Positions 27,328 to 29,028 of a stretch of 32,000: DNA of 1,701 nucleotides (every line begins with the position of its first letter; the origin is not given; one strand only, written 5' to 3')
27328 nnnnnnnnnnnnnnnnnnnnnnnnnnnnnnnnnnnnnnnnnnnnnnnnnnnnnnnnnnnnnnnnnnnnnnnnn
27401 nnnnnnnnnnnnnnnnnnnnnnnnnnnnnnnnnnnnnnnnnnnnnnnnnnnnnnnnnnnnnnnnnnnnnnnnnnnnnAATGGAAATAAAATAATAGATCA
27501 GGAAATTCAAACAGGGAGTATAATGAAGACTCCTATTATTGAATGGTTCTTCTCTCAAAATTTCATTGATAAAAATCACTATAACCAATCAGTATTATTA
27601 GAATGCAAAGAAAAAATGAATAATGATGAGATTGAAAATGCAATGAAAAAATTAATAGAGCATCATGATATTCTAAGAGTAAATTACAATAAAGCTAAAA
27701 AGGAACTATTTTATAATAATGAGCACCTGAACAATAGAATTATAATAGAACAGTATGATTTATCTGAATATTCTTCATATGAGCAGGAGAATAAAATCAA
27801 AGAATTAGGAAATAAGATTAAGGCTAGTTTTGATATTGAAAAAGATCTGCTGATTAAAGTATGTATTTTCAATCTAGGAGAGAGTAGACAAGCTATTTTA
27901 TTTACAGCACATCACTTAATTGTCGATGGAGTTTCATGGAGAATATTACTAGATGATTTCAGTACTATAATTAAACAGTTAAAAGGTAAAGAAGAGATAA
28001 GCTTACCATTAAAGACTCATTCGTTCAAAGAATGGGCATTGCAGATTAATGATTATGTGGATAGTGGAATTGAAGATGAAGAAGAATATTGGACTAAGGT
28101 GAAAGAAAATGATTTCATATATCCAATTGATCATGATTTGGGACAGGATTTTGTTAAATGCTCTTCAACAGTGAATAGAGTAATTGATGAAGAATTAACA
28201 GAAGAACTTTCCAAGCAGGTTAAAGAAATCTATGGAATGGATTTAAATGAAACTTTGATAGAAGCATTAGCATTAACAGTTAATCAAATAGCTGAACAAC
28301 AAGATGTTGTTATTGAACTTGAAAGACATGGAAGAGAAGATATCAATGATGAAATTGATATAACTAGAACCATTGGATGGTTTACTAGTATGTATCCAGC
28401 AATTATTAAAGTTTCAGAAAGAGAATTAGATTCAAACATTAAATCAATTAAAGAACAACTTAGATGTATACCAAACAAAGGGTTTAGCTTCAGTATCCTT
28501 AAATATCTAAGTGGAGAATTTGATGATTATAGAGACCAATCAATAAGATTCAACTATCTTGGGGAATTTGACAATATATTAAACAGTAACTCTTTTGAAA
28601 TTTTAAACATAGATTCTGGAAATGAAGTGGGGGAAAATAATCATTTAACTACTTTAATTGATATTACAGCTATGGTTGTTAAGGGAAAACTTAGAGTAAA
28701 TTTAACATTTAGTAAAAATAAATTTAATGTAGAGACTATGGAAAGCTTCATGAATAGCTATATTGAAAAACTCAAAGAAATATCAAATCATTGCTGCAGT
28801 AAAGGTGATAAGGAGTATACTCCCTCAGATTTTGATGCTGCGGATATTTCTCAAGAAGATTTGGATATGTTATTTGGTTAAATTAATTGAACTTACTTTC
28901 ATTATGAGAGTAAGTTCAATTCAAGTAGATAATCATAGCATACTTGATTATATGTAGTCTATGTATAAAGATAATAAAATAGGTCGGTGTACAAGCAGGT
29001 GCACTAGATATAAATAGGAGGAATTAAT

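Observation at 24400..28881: A-domain specificity code read by hand as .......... (Asn) in a C-A-T-E loading module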

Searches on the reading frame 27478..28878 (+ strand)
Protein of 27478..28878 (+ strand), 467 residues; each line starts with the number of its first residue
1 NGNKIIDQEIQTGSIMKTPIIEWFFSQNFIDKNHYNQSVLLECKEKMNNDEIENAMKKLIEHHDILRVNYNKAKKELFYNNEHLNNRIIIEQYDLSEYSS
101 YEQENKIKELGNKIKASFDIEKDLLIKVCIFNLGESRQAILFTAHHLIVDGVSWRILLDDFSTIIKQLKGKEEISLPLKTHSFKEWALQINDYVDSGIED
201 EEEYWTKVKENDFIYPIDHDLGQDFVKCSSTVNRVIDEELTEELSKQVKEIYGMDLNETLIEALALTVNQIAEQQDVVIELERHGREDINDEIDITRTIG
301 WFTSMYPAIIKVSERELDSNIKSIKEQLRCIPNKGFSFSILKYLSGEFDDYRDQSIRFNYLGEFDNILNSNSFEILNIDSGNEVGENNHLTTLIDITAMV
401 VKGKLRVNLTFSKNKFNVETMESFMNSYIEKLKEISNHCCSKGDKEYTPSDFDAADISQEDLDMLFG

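Call 14: search_solved_structures(query=window:27478-28878:+, max_evalue=0.00001, show_alignments=2)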
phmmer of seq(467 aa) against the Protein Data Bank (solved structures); distinct sequences matched with E-value up to 0.00001: 16.
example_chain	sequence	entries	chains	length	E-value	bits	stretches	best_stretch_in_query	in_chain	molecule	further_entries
6ta8_A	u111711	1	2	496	3.6e-88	299.7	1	7-465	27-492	Tyrocidine synthase 2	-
9rde_A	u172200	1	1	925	1.6e-84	287.7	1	2-463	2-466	Bacitracin synthase 3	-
9lcp_A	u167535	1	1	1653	1.2e-78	268.3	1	13-465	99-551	PvdL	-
9lco_A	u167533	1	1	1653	1.2e-78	268.3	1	13-465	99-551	PvdL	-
9lcq_A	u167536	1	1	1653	1.2e-78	268.3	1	13-465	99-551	PvdL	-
9up2_A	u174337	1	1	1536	3.5e-78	266.8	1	18-465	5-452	PvdL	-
5isw_A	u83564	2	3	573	6.1e-75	256.1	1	7-466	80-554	Gramicidin S synthase 1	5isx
9bfd_A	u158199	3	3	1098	1.1e-73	252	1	6-466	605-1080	Tyrocidine synthase 1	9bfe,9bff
2xhg_A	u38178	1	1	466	2.4e-68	234.4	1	6-441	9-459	TYROCIDINE SYNTHETASE A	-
9bfg_A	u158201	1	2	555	7e-68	232.8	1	6-443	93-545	Tyrocidine synthase 1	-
2jgp_A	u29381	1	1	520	6.4e-12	48.4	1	35-339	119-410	TYROCIDINE SYNTHETASE 3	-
8f7f_A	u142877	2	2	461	2.2e-09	40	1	33-186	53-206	Surfactin synthetase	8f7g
8f7h_A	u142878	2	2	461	9.6e-09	37.9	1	33-186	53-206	Surfactin synthetase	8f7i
9bfd_B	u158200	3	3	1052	1.1e-08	37.8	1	17-187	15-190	Tyrocidine synthase 2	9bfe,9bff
2vsq_A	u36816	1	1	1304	1.6e-08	37.2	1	33-184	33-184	SURFACTIN SYNTHETASE SUBUNIT 3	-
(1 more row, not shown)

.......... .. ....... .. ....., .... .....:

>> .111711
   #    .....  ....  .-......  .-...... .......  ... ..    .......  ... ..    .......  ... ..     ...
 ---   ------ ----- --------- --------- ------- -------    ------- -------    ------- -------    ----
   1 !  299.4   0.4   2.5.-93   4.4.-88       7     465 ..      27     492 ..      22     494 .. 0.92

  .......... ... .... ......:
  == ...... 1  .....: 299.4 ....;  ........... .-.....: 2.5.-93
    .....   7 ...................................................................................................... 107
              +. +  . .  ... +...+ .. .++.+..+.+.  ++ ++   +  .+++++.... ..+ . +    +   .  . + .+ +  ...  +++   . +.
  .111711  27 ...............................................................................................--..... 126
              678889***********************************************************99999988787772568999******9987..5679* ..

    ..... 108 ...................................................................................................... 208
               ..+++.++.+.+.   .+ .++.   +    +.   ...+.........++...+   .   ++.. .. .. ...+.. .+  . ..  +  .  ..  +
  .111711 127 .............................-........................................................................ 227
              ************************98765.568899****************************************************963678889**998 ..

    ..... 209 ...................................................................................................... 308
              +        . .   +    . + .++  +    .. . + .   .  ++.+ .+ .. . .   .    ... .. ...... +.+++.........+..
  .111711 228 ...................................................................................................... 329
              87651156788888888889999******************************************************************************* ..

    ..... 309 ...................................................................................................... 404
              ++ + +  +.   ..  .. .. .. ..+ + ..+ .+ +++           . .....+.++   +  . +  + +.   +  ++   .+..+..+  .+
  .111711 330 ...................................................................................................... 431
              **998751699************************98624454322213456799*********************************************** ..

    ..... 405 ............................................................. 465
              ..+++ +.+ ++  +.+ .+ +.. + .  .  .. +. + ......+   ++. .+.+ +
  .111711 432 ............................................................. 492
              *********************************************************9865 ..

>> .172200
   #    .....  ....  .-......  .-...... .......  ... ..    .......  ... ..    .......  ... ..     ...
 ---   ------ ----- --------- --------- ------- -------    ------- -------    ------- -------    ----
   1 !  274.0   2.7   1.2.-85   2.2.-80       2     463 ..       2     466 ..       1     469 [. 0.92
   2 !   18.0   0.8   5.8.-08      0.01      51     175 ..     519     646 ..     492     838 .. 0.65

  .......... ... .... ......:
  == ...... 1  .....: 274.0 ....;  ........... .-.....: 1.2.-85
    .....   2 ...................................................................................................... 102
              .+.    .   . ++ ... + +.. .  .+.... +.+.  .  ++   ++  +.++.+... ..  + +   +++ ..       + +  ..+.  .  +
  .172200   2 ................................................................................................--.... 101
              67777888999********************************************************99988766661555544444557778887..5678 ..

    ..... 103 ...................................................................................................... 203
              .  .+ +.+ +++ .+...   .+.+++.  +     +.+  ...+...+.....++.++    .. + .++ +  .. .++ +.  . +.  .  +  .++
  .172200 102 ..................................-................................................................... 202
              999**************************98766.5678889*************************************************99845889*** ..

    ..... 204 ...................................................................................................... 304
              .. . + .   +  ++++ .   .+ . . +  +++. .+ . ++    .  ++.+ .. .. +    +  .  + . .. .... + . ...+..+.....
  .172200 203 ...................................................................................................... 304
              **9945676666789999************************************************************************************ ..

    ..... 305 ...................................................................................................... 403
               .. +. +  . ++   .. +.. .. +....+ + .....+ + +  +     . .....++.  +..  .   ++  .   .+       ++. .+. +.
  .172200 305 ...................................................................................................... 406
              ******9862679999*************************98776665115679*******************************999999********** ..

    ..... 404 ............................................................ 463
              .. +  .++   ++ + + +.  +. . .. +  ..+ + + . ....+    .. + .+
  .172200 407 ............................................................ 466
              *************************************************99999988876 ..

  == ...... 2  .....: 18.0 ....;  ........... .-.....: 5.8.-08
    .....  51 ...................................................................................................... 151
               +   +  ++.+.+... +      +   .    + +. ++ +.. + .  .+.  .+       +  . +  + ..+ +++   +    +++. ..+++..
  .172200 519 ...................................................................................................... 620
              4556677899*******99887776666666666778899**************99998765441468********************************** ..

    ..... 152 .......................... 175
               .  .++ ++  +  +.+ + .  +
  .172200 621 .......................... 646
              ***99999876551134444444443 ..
